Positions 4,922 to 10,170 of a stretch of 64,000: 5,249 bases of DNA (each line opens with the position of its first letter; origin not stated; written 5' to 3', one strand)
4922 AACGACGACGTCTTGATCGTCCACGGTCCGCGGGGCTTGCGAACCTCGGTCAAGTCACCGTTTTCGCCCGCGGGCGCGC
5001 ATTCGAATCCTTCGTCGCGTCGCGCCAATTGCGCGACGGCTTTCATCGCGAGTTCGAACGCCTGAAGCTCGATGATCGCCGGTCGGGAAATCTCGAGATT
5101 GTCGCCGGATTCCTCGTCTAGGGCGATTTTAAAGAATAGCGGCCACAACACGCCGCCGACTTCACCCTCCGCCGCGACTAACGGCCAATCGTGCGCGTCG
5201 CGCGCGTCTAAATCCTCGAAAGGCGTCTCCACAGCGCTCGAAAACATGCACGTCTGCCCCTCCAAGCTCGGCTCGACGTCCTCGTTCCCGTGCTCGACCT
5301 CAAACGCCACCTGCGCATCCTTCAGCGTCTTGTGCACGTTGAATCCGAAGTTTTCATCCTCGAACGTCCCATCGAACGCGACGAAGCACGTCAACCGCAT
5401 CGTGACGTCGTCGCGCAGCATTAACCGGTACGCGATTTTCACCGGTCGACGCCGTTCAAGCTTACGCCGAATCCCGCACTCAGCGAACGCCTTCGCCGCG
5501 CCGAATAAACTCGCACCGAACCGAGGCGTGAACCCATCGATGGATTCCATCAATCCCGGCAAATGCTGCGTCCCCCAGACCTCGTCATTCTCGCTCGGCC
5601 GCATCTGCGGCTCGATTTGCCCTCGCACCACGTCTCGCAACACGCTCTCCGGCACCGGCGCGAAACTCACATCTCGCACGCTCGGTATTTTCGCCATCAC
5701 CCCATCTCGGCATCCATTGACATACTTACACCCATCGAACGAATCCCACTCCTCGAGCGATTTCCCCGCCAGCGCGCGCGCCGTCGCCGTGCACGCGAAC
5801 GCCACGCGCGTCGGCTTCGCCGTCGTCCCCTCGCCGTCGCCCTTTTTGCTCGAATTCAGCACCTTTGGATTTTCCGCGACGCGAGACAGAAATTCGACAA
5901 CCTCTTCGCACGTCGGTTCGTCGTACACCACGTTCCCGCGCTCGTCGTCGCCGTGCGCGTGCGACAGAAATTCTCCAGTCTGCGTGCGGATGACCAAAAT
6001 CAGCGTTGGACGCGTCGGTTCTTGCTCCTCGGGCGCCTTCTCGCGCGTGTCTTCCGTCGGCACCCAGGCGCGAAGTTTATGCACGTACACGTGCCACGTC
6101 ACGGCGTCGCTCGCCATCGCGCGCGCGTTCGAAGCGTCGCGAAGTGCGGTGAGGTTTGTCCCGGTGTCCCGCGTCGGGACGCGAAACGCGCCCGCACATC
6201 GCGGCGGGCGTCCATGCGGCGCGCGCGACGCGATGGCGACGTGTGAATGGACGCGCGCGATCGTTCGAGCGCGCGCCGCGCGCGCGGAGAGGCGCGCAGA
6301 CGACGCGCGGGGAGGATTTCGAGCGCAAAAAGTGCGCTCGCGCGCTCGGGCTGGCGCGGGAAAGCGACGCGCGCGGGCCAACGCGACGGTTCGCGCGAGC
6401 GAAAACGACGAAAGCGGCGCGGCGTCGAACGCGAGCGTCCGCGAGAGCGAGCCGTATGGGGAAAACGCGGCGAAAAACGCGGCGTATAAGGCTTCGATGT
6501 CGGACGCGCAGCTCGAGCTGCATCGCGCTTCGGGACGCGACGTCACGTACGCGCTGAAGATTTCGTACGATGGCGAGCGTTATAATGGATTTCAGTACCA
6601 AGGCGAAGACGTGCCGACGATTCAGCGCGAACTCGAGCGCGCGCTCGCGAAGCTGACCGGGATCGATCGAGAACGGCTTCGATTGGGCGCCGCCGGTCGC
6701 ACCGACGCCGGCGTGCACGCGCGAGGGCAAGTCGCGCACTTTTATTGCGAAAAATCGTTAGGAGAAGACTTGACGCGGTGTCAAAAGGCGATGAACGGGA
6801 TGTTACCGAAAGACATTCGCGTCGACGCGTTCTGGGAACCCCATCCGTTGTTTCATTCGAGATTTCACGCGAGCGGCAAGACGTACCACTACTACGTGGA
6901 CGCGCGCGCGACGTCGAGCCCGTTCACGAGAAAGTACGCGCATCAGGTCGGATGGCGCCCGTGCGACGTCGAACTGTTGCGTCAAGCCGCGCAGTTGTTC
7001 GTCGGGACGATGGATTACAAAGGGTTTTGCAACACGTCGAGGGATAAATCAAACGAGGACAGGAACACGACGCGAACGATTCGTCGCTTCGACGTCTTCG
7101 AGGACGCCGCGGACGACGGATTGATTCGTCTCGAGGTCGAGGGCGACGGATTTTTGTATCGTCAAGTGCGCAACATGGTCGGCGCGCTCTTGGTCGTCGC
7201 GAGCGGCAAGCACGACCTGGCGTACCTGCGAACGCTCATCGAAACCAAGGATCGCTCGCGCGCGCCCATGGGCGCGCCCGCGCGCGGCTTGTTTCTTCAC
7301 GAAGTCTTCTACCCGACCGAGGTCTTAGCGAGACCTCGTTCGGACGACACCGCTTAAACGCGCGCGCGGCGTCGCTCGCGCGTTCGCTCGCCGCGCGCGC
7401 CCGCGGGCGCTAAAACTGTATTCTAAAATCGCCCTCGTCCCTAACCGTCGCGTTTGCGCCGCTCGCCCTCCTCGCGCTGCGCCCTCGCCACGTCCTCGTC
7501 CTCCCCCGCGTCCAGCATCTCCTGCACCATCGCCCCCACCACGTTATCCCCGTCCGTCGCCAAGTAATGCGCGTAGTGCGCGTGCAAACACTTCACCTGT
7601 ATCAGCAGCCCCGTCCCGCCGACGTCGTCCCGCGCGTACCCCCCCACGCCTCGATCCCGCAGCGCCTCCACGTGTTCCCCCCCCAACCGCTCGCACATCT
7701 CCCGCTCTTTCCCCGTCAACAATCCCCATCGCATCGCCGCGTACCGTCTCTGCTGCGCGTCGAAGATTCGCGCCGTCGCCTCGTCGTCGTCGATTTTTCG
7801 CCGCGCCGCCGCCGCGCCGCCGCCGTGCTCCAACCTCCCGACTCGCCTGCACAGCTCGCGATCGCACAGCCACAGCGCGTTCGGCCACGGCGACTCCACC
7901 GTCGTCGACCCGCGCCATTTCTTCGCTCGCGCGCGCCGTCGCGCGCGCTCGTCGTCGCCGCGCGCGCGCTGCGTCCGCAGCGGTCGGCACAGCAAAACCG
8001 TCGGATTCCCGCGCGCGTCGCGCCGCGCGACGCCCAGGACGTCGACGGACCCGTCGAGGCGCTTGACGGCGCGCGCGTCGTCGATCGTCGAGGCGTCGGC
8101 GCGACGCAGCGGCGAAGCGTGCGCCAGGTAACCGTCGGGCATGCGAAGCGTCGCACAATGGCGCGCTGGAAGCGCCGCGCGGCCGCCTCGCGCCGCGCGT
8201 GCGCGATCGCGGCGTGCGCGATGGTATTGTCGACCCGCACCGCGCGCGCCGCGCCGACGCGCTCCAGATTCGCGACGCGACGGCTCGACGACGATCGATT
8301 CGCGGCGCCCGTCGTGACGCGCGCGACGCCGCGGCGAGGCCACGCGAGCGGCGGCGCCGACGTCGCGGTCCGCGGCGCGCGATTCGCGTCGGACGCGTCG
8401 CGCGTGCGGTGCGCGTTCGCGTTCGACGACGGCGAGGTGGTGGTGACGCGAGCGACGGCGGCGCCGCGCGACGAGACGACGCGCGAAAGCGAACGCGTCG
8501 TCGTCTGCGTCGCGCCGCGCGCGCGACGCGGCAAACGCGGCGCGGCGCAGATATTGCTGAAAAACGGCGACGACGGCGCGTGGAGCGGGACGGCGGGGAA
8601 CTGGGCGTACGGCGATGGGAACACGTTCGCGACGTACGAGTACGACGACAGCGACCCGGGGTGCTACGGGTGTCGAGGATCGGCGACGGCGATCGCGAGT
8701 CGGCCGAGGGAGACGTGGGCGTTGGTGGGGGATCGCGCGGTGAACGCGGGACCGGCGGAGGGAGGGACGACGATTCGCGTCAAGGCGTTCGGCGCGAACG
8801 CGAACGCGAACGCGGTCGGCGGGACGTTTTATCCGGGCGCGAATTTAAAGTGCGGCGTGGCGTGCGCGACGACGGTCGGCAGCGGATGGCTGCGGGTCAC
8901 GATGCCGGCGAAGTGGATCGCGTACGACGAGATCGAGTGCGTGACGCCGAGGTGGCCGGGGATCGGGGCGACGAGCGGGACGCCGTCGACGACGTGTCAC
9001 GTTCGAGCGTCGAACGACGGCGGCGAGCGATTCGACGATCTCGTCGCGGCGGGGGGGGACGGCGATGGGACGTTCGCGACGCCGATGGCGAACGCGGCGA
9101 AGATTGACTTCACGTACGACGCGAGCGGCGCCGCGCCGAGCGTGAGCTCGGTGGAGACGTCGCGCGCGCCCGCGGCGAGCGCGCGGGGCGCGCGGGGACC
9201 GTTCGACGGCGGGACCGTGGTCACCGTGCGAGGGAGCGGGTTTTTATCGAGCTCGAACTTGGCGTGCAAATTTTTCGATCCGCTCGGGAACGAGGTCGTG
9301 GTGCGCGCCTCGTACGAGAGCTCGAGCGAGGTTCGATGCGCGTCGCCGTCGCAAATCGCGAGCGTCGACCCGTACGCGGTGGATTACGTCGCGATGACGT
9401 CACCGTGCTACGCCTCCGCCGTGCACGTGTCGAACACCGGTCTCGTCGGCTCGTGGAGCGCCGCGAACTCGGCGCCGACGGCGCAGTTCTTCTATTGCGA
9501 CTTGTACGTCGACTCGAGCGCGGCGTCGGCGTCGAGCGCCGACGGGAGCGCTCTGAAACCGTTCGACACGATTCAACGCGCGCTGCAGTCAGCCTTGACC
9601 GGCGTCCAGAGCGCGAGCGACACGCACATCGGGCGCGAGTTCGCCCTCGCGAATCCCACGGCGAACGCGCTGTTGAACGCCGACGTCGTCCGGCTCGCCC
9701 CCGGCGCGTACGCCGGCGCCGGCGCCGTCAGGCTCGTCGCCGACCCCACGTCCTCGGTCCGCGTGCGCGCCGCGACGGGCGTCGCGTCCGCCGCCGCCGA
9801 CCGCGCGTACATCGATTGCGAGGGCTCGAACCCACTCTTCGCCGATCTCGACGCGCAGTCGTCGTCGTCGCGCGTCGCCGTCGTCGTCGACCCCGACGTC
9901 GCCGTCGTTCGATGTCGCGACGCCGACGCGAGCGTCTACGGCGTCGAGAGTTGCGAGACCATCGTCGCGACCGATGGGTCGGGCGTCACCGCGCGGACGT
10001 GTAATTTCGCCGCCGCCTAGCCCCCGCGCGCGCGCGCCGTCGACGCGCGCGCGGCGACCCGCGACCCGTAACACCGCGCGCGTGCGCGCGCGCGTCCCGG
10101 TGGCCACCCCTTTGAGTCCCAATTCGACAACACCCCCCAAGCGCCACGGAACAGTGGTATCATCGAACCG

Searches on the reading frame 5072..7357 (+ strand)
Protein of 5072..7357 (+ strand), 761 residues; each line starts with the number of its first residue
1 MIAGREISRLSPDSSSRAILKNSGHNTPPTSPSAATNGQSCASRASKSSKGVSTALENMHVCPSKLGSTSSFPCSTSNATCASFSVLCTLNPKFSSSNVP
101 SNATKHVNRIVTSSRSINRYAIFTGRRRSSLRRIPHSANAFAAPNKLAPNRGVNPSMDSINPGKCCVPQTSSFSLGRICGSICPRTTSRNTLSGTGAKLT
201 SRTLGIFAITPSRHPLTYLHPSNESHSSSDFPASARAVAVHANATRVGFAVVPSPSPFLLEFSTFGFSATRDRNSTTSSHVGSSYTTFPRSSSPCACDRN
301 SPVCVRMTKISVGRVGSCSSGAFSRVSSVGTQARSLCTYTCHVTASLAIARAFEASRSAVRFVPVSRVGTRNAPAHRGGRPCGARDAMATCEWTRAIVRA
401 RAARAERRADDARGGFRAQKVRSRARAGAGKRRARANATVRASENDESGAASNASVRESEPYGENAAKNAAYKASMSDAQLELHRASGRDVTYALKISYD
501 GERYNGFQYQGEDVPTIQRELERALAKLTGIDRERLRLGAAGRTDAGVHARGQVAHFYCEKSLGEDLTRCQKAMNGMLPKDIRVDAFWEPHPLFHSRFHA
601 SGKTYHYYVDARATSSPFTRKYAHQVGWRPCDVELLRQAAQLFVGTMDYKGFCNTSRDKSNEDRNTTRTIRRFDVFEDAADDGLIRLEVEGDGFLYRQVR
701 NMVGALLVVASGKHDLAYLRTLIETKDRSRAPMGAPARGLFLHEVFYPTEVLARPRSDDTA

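Call 16: search_protein_families(library=pfam, proteins=[window:5072-7357:+], max_evalue=0.00001)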
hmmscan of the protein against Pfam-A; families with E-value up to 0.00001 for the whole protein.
window:5072-7357:+ (761 aa): 1 family
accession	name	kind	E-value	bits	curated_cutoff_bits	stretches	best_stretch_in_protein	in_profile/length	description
PF01416.25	PseudoU_synth_1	-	1.1e-32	113.1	23.3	2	639-748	1-108/108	tRNA pseudouridine synthase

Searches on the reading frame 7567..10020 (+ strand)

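Call 16: search_protein_families(library=pfam, proteins=[window:7567-10020:+], max_evalue=0.00001)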
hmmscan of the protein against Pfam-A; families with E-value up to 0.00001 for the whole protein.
window:7567-10020:+ (817 aa): 1 family
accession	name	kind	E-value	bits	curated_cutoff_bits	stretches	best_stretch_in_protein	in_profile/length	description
PF01833.30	TIG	-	2.2e-11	44.1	20.9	0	542-597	9-60/84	IPT/TIG domain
